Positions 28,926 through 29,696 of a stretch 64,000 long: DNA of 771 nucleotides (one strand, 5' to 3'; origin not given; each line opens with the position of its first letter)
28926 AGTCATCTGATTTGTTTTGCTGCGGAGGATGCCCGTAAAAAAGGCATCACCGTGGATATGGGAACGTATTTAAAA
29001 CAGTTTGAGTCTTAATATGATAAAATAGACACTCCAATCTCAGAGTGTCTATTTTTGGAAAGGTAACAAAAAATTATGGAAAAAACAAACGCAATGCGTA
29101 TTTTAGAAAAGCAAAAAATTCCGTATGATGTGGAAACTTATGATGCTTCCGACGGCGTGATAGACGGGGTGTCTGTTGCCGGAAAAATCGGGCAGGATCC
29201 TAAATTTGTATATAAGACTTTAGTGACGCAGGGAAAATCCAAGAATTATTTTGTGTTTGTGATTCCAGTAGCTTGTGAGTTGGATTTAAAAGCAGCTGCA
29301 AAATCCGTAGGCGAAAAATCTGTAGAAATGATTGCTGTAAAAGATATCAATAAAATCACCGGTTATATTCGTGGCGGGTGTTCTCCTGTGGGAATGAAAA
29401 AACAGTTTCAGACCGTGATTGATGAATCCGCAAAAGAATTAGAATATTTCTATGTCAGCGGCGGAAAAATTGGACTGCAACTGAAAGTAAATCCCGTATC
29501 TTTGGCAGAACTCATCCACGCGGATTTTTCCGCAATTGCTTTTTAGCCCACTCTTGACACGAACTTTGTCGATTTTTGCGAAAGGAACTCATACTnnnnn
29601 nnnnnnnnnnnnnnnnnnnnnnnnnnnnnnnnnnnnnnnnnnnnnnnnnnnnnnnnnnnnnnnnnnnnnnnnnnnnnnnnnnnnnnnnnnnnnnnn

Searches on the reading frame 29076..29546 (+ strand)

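Call 3: search_protein_families(library=pfam, proteins=[window:29076-29546:+], max_evalue=1)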
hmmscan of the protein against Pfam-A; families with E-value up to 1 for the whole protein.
window:29076-29546:+ (156 aa): 3 families
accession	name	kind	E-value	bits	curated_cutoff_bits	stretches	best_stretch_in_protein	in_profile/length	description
PF04073.20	tRNA_edit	-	5.3e-24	85.1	25.5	1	34-145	10-122/123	Aminoacyl-tRNA editing domain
PF07082.17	DUF1350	-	0.045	13.5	27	1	38-82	28-72/250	Protein of unknown function (DUF1350)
PF01976.22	DUF116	-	0.14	12.1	25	1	55-89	101-135/155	Protein of unknown function DUF116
